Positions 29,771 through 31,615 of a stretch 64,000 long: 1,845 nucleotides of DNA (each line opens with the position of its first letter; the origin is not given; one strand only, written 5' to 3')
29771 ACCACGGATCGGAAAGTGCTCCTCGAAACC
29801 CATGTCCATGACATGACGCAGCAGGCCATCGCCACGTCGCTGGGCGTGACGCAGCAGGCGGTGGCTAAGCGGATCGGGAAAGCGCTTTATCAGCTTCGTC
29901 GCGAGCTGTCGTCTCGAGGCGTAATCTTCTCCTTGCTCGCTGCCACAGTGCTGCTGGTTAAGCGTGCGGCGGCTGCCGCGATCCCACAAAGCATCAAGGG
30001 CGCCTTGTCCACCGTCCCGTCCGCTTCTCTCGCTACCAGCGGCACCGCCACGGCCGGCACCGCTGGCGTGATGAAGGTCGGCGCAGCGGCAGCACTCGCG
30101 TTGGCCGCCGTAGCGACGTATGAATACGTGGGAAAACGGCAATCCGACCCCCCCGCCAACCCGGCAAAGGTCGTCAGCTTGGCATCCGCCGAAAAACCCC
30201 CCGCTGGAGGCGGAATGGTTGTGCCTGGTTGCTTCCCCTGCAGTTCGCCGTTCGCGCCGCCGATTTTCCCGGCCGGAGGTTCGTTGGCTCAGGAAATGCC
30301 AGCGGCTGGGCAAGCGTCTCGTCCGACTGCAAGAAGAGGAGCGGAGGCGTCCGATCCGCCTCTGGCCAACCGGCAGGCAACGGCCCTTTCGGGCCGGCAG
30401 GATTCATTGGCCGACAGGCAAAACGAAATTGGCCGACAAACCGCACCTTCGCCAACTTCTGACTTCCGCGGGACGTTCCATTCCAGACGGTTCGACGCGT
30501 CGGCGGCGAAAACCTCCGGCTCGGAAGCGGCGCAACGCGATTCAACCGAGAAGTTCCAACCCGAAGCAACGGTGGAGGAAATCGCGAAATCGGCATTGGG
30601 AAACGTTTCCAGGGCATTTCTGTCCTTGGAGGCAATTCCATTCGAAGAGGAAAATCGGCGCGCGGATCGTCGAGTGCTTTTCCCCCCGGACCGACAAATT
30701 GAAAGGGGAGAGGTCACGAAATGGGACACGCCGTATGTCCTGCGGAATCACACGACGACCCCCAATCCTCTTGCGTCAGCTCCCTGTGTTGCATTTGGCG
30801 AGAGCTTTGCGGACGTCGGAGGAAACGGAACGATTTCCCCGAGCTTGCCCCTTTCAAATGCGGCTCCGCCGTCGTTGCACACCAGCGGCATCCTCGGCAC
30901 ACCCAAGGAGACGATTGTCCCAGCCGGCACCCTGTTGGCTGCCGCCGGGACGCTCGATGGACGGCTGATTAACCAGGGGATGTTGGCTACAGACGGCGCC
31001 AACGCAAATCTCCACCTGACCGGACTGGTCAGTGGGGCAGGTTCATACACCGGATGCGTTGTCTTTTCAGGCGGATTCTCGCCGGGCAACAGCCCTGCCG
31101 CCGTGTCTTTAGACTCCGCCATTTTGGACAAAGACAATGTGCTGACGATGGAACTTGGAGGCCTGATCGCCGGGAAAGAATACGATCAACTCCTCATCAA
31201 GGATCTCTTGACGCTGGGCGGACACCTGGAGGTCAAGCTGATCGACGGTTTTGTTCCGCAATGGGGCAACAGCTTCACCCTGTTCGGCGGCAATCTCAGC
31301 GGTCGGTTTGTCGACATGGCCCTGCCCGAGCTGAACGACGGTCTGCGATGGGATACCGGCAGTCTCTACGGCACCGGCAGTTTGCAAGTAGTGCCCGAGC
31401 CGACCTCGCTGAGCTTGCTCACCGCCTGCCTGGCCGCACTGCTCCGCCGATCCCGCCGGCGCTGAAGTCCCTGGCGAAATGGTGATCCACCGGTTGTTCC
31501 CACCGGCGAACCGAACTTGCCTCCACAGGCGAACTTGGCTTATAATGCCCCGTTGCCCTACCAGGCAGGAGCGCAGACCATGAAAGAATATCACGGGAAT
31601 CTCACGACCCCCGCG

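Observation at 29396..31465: ECF sigma factor, membrane segments, surface-type domain and PEP-CTERM tail in a single 689-aa polypeptide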

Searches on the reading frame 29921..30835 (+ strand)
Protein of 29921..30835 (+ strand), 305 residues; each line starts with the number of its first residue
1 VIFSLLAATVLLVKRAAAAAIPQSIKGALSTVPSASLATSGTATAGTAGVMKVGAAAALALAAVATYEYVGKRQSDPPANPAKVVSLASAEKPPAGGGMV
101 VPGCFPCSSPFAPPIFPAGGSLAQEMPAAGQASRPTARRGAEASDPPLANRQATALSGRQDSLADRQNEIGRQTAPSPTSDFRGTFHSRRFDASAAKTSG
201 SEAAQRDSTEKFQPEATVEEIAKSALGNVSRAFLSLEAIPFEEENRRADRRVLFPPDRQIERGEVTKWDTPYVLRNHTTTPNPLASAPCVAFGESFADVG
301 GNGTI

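Call 17: search_protein_families(library=ncbifam, proteins=[window:29921-30835:+], max_evalue=10)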
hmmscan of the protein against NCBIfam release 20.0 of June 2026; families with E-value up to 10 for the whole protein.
window:29921-30835:+ (305 aa): 0 families

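Call 18: search_protein_families(library=pfam, proteins=[window:29921-30835:+], max_evalue=10)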
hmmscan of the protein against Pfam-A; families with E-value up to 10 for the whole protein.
window:29921-30835:+ (305 aa): 0 families

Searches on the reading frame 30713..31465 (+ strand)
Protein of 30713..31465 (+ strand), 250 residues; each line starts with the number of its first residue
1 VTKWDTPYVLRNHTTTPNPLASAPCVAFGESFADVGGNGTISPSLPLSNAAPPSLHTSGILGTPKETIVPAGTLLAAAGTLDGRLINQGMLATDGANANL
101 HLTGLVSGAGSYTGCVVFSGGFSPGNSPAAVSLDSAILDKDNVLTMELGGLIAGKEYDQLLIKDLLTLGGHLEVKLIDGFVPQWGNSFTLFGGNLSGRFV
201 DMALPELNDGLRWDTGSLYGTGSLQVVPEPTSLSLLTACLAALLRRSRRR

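Call 17: search_protein_families(library=ncbifam, proteins=[window:30713-31465:+], max_evalue=10)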
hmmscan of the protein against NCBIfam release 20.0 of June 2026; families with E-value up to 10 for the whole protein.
window:30713-31465:+ (250 aa): 8 families
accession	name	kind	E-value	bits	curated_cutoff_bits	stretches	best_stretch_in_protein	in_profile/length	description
NF038129.1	PEP_NF038129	equivalog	0.0026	17.6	65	1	190-250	133-194/194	NF038129 family PEP-CTERM protein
NF033554.9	floc_PepA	equivalog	0.019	14.8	80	1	221-250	229-260/261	flocculation-associated PEP-CTERM protein PepA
TIGR02595.1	PEP_CTERM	domain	0.023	15.5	16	1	227-249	1-24/24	PEP-CTERM sorting domain-containing protein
NF038120.1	PEP_CTERM_QFxxD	subfamily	0.047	13.5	80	1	224-249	190-215/215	NF038120 family PEP-CTERM protein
NF038126.1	PEP_CTERM_FxDxF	subfamily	0.054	13.7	50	1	215-250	130-165/165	FxDxF family PEP-CTERM protein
NF038125.1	PEP_CTERM_THxN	subfamily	0.061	12.9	85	1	225-250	221-246/246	THxN family PEP-CTERM protein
NF038118.1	PEP_CTERM_CCXG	equivalog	0.062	13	90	1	222-250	170-199/199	CCXG family PEP-CTERM protein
NF041927.1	Xrt_dep_XDP1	equivalog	0.14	12.1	125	1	225-250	217-242/242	exosortase-dependent surface protein XDP1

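Call 18: search_protein_families(library=pfam, proteins=[window:30713-31465:+], max_evalue=10)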
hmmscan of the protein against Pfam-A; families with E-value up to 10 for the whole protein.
window:30713-31465:+ (250 aa): 1 family
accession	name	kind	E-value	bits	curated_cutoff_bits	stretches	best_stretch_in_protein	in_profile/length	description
PF07589.16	PEP-CTERM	-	0.0014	19.1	20.7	1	227-249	2-24/24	PEP-CTERM motif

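Call 21: find_homologous_proteins(query=window:30833-31465:+, max_evalue=0.001)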
Query window:30833-31465:+ (210 aa): 44 proteins with E <= 0.001 among 2869 candidates.
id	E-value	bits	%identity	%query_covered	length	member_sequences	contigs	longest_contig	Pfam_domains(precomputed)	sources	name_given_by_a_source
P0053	3.2e-66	241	65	86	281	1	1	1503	-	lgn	-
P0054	4.7e-57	211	59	88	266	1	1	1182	-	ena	-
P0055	1.2e-52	197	56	84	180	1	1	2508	-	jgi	jgi:hypothetical protein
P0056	4.9e-36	142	55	68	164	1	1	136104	-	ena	-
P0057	1.9e-34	137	53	69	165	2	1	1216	-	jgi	jgi:hypothetical protein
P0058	1.8e-33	134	53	64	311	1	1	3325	-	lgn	-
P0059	1.1e-32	131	44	81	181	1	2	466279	-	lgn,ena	-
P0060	1.3e-32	131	46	73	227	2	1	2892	-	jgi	jgi:hypothetical protein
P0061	6.4e-31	126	45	82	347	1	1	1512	-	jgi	jgi:hypothetical protein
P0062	1.7e-29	121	45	79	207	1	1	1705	-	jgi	jgi:hypothetical protein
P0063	7.6e-29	119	49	63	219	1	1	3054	-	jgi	jgi:hypothetical protein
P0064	1.8e-28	118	46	79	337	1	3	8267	-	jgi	-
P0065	5.8e-28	116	43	80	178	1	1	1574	-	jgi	jgi:hypothetical protein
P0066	2.3e-26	111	44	77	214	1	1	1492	-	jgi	-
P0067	1.7e-25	108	48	60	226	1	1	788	-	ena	-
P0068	2.0e-25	108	48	60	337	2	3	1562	PF07589.17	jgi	jgi:hypothetical protein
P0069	4.1e-25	107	46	69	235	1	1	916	PF07589.17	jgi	jgi:hypothetical protein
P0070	3.0e-24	104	43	82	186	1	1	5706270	PF07589.17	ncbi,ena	-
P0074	4.8e-23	100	42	74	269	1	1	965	PF07589.17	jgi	jgi:hypothetical protein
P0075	8.4e-22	96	43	76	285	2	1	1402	PF07589.17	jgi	jgi:hypothetical protein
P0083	4.7e-16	77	37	69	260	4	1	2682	PF12951.14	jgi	jgi:autotransporter-associated beta strand protein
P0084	4.9e-14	70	38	77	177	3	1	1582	PF07589.17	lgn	-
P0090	3.1e-7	48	32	65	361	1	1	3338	-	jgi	jgi:T5SS/PEP-CTERM-associated repeat protein/autotransporter-associated beta strand protein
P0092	7.1e-6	44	34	53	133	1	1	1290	PF07589.17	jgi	jgi:hypothetical protein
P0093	1.2e-5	43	35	44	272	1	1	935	-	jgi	jgi:T5SS/PEP-CTERM-associated repeat protein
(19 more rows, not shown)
